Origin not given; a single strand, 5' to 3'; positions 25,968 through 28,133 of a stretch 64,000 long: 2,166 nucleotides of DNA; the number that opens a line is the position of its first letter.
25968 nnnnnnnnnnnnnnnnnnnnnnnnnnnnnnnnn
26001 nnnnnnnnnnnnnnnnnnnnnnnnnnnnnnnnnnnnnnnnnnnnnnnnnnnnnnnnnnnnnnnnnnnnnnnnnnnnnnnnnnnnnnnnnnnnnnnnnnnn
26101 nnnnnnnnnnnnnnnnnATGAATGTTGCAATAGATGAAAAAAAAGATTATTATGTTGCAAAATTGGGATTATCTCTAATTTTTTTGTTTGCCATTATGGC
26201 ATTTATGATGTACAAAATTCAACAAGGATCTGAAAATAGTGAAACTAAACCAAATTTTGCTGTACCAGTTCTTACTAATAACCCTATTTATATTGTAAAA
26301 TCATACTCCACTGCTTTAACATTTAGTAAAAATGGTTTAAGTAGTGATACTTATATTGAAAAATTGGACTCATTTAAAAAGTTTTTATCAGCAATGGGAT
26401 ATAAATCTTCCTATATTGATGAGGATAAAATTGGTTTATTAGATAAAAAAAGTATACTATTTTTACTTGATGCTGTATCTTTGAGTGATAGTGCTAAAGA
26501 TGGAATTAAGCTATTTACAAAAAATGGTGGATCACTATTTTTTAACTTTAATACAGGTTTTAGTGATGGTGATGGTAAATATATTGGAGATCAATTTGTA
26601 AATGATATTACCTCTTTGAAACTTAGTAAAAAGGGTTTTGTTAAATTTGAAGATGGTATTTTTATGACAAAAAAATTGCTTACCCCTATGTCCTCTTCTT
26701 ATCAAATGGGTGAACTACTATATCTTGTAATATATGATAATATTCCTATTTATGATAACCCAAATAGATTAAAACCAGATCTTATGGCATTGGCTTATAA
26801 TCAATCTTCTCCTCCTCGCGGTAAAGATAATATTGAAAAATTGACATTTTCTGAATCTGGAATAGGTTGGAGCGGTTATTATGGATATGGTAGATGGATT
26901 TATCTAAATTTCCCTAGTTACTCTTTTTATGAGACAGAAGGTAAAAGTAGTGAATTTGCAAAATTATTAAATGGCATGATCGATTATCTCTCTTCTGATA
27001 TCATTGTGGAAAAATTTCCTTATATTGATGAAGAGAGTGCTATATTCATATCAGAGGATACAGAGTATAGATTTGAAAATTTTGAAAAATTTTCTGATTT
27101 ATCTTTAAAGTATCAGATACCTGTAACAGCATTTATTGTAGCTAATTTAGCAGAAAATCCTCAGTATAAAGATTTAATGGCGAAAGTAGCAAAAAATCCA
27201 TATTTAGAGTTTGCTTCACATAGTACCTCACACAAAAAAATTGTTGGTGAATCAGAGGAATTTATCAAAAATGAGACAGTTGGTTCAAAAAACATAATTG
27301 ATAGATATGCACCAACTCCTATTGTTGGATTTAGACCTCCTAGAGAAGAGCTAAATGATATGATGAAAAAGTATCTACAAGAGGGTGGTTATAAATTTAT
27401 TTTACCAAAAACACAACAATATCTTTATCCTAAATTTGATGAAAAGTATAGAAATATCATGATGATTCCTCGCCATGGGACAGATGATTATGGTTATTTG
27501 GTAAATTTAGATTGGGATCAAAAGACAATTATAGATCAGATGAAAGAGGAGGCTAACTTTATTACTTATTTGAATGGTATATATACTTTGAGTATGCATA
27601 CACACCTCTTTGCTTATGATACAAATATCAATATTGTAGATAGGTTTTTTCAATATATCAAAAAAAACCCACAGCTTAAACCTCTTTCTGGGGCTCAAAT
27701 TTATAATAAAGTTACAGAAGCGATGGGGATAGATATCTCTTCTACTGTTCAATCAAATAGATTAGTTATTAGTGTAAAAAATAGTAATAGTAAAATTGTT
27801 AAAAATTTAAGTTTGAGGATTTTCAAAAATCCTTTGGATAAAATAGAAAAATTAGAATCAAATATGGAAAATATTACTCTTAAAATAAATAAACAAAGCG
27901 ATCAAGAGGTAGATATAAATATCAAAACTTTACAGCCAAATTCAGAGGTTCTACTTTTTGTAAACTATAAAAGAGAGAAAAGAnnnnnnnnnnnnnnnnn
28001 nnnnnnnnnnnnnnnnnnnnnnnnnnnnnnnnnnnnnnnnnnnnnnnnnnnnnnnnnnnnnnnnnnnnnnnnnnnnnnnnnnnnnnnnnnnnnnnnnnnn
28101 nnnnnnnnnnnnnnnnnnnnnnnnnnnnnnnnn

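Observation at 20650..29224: Six-gene synthase-dependent exopolysaccharide locus that mixes Pga-like and Bcs-like parts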

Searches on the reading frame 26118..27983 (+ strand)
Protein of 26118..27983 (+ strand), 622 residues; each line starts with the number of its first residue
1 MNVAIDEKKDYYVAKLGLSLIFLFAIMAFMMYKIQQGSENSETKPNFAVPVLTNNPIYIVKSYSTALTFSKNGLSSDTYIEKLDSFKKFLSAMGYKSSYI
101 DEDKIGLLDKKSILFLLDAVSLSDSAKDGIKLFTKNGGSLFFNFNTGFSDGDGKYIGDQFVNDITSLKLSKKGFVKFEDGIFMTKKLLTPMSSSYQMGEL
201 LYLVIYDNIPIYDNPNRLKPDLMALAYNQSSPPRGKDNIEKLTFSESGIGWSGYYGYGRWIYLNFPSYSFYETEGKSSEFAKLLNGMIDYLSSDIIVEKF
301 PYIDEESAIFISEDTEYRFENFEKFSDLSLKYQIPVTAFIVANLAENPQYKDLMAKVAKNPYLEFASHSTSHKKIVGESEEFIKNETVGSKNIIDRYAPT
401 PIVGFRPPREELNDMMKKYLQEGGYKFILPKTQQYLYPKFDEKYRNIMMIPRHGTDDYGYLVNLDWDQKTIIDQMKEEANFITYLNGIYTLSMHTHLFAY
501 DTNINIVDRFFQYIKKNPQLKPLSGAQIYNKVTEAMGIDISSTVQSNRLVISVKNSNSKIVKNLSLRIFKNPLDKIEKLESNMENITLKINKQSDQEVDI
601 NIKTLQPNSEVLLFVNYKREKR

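Call 3: search_protein_families(library=pfam, proteins=[window:26118-27983:+], max_evalue=0.01)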
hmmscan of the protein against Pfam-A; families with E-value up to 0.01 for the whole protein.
window:26118-27983:+ (622 aa): 1 family
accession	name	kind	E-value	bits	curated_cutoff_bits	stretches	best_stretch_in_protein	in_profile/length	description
PF01522.26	Polysacc_deac_1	-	1.2e-12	48.3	23.1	1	319-427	18-123/124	Polysaccharide deacetylase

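Call 4: search_protein_families(library=ncbifam, proteins=[window:26118-27983:+], max_evalue=0.01)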
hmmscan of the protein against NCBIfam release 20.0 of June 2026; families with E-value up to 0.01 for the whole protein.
window:26118-27983:+ (622 aa): 2 families
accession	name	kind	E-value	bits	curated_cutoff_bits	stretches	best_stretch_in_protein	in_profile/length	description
TIGR02764.1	spore_ybaN_pdaB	equivalog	1.3e-06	28.3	237.4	1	311-429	10-125/191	polysaccharide deacetylase family sporulation protein PdaB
TIGR03006.1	pepcterm_polyde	equivalog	9.3e-05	21.7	276.2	1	320-427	34-141/272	XrtA system polysaccharide deacetylase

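Call 9: search_solved_structures(query=window:26118-27983:+, max_evalue=0.01, show_alignments=1)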
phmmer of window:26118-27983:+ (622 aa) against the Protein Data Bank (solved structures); distinct sequences matched with E-value up to 0.01: 0.

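Call 15: find_homologous_proteins(query=window:26118-27983:+, max_evalue=0.001)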
Query window:26118-27983:+ (622 aa): 223 proteins with E <= 0.001 among 8000 candidates; the best 120 are listed.
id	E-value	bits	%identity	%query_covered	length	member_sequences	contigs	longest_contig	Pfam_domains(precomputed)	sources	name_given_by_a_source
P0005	0.0e+0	1380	100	100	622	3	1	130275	PF01522.27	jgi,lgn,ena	-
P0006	0.0e+0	1225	87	100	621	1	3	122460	PF01522.27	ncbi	-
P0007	0.0e+0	1224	86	100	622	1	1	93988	PF01522.27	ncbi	-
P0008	1.3e-205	703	51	98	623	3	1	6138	PF01522.27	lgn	-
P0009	1.2e-204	700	51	100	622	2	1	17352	PF01522.27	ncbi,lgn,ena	-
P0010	2.8e-204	698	50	100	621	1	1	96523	PF01522.27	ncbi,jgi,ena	-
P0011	3.0e-203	695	54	92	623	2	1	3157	PF01522.27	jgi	jgi:peptidoglycan/xylan/chitin deacetylase (PgdA/CDA1 family)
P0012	5.6e-200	684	51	99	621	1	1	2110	PF01522.27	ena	-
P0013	7.9e-199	680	50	100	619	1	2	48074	PF01522.27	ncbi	-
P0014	1.4e-197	676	48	100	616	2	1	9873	PF01522.27,PF08532.17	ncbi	-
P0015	2.6e-197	675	50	99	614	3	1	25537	PF01522.27,PF08532.17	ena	-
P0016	3.6e-197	675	50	100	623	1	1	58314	PF01522.27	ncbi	-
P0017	4.7e-197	674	49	98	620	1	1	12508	PF01522.27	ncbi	-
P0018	7.2e-197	674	49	100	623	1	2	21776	PF01522.27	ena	-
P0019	2.2e-196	672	48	100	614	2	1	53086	PF01522.27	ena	-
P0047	2.0e-183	629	48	99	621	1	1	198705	PF01522.27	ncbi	-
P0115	6.8e-123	430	38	90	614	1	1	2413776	PF03065.21,PF01522.27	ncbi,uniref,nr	ncbi:polysaccharide deacetylase family protein [Sulfurimonas sp. SWIR-19]|uniref:polysaccharide deac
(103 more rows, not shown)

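Call 16: find_encoding_contigs(protein=P0115, flank=10000, max_places=2)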
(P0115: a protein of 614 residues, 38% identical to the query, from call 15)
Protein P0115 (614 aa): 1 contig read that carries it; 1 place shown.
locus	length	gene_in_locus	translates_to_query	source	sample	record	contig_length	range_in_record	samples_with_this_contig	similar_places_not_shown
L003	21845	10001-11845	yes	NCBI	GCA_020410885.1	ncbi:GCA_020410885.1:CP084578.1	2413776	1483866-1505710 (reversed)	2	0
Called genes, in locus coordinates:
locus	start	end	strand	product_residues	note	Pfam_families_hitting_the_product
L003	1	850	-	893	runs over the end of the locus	PF13641:Glyco_tranf_2_3, PF13632:Glyco_trans_2_3, PF12708:Pect-lyase_RHGA_epim (weak)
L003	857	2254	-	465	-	-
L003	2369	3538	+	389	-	PF03721:UDPG_MGDP_dh_N, PF00984:UDPG_MGDP_dh, PF03720:UDPG_MGDP_dh_C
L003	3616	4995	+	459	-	-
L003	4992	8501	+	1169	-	PF12895:ANAPC3 (faint), PF14561:TPR_20 (faint), PF14863:Alkyl_sulf_dimr (faint), PF13428:TPR_14 (faint), PF13432:TPR_16 (faint), PF14559:TPR_19 (weak), PF24125:Cds6_C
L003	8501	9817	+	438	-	PF13506:Glyco_transf_21, PF13641:Glyco_tranf_2_3, PF00535:Glycos_transf_2, PF10111:Glyco_tranf_2_2 (weak), PF01644:Chitin_synth_1 (weak), PF03142:Chitin_synth_2 (weak), PF13632:Glyco_trans_2_3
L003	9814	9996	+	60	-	-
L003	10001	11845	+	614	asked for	PF03065:Glyco_hydro_57 (weak), PF01522:Polysacc_deac_1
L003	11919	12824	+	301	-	-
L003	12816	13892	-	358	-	PF20420:DUF6702 (weak), PF13795:HupE_UreJ_2, PF04955:HupE_UreJ (weak)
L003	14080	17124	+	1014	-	PF01624:MutS_I, PF05192:MutS_III, PF00488:MutS_V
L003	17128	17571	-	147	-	PF09424:YqeY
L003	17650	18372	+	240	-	PF02107:FlgH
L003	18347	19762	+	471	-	-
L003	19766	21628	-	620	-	PF08376:NIT, PF00989:PAS, PF08447:PAS_3 (weak), PF08448:PAS_4, PF13426:PAS_9, PF00990:GGDEF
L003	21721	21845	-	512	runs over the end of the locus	PF00916:Sulfate_transp, PF01740:STAS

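Call 17: find_encoding_contigs(protein=P0047, flank=10000, max_places=2)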
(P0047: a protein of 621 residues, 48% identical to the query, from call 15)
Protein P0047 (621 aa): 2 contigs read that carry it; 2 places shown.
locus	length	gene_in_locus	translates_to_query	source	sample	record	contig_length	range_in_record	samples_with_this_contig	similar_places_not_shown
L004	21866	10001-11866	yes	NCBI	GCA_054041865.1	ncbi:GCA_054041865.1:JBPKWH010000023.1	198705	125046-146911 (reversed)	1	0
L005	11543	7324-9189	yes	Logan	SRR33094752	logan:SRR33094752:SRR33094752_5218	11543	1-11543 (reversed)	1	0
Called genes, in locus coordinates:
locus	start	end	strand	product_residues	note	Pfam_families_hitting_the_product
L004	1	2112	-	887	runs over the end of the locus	PF02739:5_3_exonuc_N, PF01367:5_3_exonuc, PF01612:DNA_pol_A_exo1, PF00476:DNA_pol_A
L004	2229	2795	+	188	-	PF08207:EFP_N, PF01132:EFP, PF09285:Elong-fact-P_C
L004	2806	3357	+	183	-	PF01965:DJ-1_PfpI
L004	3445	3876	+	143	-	-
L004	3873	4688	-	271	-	PF04305:DUF455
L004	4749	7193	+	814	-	PF12895:ANAPC3 (faint), PF14559:TPR_19 (faint), PF14561:TPR_20 (faint), PF00515:TPR_1 (faint), PF07719:TPR_2 (faint), PF13174:TPR_6 (faint), PF13371:TPR_9 (faint), PF13428:TPR_14 (faint), +2 more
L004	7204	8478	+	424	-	-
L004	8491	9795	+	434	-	PF13506:Glyco_transf_21, PF01644:Chitin_synth_1 (faint), PF13641:Glyco_tranf_2_3, PF00535:Glycos_transf_2, PF10111:Glyco_tranf_2_2, PF03142:Chitin_synth_2, PF13632:Glyco_trans_2_3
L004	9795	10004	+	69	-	-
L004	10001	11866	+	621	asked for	PF01522:Polysacc_deac_1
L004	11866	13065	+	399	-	PF01270:Glyco_hydro_8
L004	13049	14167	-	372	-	PF13795:HupE_UreJ_2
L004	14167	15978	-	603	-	PF13522:GATase_6, PF13537:GATase_7, PF01380:SIS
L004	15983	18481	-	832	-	PF08335:GlnD_UR_UTase, PF01966:HD (weak)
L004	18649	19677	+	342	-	PF05736:OprF (weak), PF13505:OMP_b-brl, PF05036:SPOR (weak)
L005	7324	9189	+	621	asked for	PF01522:Polysacc_deac_1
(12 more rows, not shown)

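Call 18: find_encoding_contigs(protein=P0005, flank=3000, max_places=3)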
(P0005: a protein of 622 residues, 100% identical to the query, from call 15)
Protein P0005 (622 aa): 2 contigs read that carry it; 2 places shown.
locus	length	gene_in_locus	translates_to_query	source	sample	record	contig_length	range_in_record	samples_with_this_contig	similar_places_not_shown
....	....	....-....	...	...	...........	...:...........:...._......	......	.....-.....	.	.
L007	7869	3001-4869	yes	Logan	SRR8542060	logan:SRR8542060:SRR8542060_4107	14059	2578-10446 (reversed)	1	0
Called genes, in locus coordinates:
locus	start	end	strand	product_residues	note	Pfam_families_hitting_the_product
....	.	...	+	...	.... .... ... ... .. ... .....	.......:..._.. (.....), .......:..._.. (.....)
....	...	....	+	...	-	-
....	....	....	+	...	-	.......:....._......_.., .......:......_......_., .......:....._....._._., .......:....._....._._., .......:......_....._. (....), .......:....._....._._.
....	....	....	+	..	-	-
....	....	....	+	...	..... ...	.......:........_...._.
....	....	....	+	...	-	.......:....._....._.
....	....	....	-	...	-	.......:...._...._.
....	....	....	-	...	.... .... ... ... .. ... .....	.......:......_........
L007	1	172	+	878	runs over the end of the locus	PF14559:TPR_19 (faint), PF13428:TPR_14 (faint)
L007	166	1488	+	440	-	-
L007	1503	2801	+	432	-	PF13506:Glyco_transf_21, PF00535:Glycos_transf_2, PF10111:Glyco_tranf_2_2, PF13641:Glyco_tranf_2_3, PF03142:Chitin_synth_2 (weak), PF13632:Glyco_trans_2_3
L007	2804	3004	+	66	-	-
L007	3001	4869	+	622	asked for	PF01522:Polysacc_deac_1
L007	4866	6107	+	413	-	PF01270:Glyco_hydro_8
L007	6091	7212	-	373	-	PF13795:HupE_UreJ_2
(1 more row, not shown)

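Call 34: find_related_loci(query=A2, collection=genome_contigs, flank=10000)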
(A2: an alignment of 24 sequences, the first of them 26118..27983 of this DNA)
Query A2 (622 aa) in genome_contigs; peptide patterns used: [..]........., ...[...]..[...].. (x = any residue, [..] = any of these).
61 stretches matched a pattern; 50 encode a relative of the query (tblastn E <= 1e-3); 49 distinct loci.
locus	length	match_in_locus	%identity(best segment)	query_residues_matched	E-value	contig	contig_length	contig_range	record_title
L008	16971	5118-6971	51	2-620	0e+0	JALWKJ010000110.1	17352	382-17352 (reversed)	MAG: Campylobacterales bacterium isolate M17_metabat1_scaf2bin.163 M17_NODE_2788_length_17352_cov_2.223338, whole genome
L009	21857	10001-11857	50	1-620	0e+0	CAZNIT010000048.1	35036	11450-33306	MAG TPA_asm: uncultured Sulfurospirillum sp. isolate binchicken_co219_340 genome assembly, contig: k141_548147, whole ge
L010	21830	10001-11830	49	1-615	0e+0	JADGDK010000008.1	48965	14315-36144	MAG: Campylobacterales bacterium isolate BB8 NODE_8_length_48965_cov_7.758673, whole genome shotgun sequence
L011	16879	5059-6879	48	9-611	0e+0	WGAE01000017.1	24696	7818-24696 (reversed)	MAG: Campylobacterales bacterium isolate S143_45 k151_133176, whole genome shotgun sequence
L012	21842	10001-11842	48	1-619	0e+0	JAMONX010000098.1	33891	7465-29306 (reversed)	MAG: Campylobacterales bacterium isolate 4281-140_metabat2_scaf2bin.081 4281-140_scaffold_371_c1, whole genome shotgun s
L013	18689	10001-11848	48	1-619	0e+0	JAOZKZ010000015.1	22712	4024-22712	MAG: Campylobacterales bacterium isolate GMC10.concoct.254_sub NODE_1041_length_22712_cov_15.598402, whole genome shotgu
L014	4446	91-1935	47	1-614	0e+0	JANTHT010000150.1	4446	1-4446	MAG: Sulfurospirillum sp. isolate bin3007 c_000000003894, whole genome shotgun sequence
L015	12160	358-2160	50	3-599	0e+0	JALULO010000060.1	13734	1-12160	MAG: Campylobacterales bacterium isolate S145_maxbin2_scaf2bin.041_VB S145_NODE_1604_length_13734_cov_5.675020, whole ge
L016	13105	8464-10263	50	3-599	0e+0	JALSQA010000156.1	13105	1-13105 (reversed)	MAG: Campylobacterales bacterium isolate 356-284_metabat2_scaf2bin.105 356-284_scaffold_2466_c1, whole genome shotgun se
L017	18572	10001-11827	46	9-614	0e+0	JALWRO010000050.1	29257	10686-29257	MAG: Campylobacterales bacterium isolate M2_metabat1_scaf2bin.234 M2_NODE_1283_length_29257_cov_2.569138, whole genome s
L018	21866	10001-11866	47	1-619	0e+0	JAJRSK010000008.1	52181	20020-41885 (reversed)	MAG: Campylobacterales bacterium isolate Dive100_bin4.86 k141_218326, whole genome shotgun sequence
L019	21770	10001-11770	47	7-589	3e-180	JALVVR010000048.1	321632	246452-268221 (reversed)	MAG: Campylobacterales bacterium isolate M10_metabat1_scaf2bin.039 M10_NODE_4_length_321632_cov_35.201409, whole genome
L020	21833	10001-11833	43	4-621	9e-179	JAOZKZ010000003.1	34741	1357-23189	MAG: Campylobacterales bacterium isolate GMC10.concoct.254_sub NODE_362_length_34741_cov_13.219368, whole genome shotgun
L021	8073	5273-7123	46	4-618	7e-175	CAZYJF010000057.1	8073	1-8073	MAG TPA_asm: uncultured Sulfurospirillum sp. isolate SRP144503_co1_99 genome assembly, contig: NODE_1013_length_8073_cov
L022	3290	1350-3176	41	4-618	3e-172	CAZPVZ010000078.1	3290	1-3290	MAG TPA_asm: uncultured Campylobacterales bacterium isolate binchicken_co219_395 genome assembly, contig: k141_515709, w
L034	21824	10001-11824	34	16-617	7e-117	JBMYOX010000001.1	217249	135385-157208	MAG: Pontibacterium sp. isolate ME_XS_2307_bin_3 ME_XS_2307_bin_3_0, whole genome shotgun sequence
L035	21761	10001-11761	36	21-618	9e-116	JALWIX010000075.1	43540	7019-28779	MAG: Campylobacterales bacterium isolate M17_metabat1_scaf2bin.001 M17_NODE_422_length_43540_cov_5.997328, whole genome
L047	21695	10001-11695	36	57-620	3e-120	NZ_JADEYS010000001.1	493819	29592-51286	Pontibacterium sinense strain N1Y112 NODE_1, whole genome shotgun sequence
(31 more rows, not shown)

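Call 62: search_protein_families(library=pfam, proteins=[L003:11838-12821:+, L047:11685-12707:+, L035:1785-3677:+, L009:2630-4417:-, L034:2326-3591:+], max_evalue=0.01)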
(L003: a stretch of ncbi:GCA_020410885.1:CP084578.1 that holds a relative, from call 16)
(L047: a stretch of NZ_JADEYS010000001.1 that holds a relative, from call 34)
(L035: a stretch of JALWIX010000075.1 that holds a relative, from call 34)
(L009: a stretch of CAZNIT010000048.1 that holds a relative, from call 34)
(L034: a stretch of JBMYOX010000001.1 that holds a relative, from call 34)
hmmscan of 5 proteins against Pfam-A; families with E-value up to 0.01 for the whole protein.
L003:11838-12821:+ (328 aa): 0 families

L047:11685-12707:+ (341 aa): 0 families

L035:1785-3677:+ (631 aa): 16 families
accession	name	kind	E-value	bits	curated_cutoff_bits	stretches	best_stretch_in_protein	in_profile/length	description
PF02518.31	HATPase_c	-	2e-25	89.8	26.4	1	119-222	4-109/111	Histidine kinase-, DNA gyrase B-, and HSP90-like ATPase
PF00515.34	TPR_1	-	2.9e-09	36.8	27.8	2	503-525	8-30/34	Tetratricopeptide repeat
PF07719.23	TPR_2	-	2.7e-08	33.7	27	1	499-525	4-30/34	Tetratricopeptide repeat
PF12895.13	ANAPC3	-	3.9e-07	30.7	27.2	1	500-551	27-78/82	Anaphase-promoting complex, cyclosome, subunit 3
PF13428.12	TPR_14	-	1.5e-06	28.8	23.5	0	567-605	3-41/44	Tetratricopeptide repeat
PF13181.12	TPR_8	-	2.5e-06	27.6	25.7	0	566-598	2-34/34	Tetratricopeptide repeat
PF13424.12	TPR_12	-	6.4e-06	26.7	30.1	0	499-542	6-51/77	Tetratricopeptide repeat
PF04773.18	FecR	-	1.5e-05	25.7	24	1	263-352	7-96/97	FecR protein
PF14501.12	HATPase_c_5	-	2.2e-05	24.7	22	1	123-209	8-91/102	GHKL domain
PF14559.12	TPR_19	-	8.4e-05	23.3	25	0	543-605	5-65/68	Tetratricopeptide repeat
PF13589.12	HATPase_c_3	-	0.00094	19.6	25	1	122-183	4-62/137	Histidine kinase-, DNA gyrase B-, and HSP90-like ATPase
PF13174.12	TPR_6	-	0.0011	19.9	26.3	0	571-597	6-32/33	Tetratricopeptide repeat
PF25060.1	ARM_TT21_2nd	-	0.0016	18.4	27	1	514-611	41-139/270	Tetratricopeptide repeat protein 21 second ARM domain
PF00512.31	HisKA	-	0.0023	18.4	26.9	1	7-69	4-64/66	His Kinase A (phospho-acceptor) domain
PF13581.12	HATPase_c_2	-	0.0033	17.9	27.4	1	124-196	39-108/127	Histidine kinase-like ATPase domain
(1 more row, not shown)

L009:2630-4417:- (595 aa): 4 families
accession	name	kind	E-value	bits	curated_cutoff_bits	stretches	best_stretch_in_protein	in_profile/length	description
PF00563.25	EAL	-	1.5e-61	208.2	31.3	1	360-586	3-235/236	EAL domain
PF00990.26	GGDEF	-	1.4e-11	44.9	23.8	1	189-333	3-156/161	Diguanylate cyclase, GGDEF domain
PF13426.13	PAS_9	-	0.00054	20.6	27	1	82-156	5-82/103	PAS domain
PF14598.12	PAS_11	-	0.0093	16.4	25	0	81-134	4-57/109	PAS domain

L034:2326-3591:+ (422 aa): 3 families
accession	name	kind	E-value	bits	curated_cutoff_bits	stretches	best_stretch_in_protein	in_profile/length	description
PF13795.12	HupE_UreJ_2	-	9.8e-42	142.7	24.5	1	222-379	1-155/156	HupE / UreJ protein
PF20420.3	DUF6702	-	0.00018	22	24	1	105-199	50-140/141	Domain of unknown function (DUF6702)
PF21314.2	TM_ErbB1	-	0.0073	16.5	27.1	1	361-381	8-28/36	Epidermal growth factor receptor transmembrane-juxtamembrane segment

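Call 63: predict_structure(alignment_id=A5)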
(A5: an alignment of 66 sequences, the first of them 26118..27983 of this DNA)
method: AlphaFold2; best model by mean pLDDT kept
length: 622 residues; sequences in the alignment: 66
mean_pLDDT: 88.6   pTM: 0.85
mean pLDDT of the five models: 88.6, 88.5, 87.7, 87.7, 87.7
residues with pLDDT >= 90: 430; 70-90: 139; 50-70: 33; < 50: 20
segments of 3 or more residues with pLDDT < 50: 1-7, 36-46
pLDDT, mean of each block of 10 residues (from residue 1): 46 80 84 52 43 88 90 84 94 93 92 96 95 96 95 92 94 87 94 86 91 86 90 77 91 95 95 82 94 94 96 87 93 97 95 96 97 93 97 96 93 94 96 91 94 74 71 91 95 65 80 96 97 96 92 97 96 93 89 91 96 93 60
secondary structure, 60 per line:
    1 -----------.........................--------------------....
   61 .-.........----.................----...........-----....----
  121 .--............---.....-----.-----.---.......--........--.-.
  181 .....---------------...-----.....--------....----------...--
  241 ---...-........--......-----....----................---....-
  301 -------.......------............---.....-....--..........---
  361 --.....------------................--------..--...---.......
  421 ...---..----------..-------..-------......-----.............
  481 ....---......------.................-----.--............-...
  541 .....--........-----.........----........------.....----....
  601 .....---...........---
elements in order: H12-36 E57-61 H63-71 H76-92 E97-101 H102-107 E113-116 H124-135 E139-143 H159-165 E168-175 E180-185 E201-203 E209-213 E222-225 E248-255 E258-263 H269-272 H277-292 E296-299 E308-314 H321-332 E336-340 H342-345 H348-357 E363-367 H380-395 H414-423 H457-462 H468-484 E488-493 H500-516 H525-536 E538-545 E548-555 E561-569 E574-581 E588-592 E597-605 E609-619
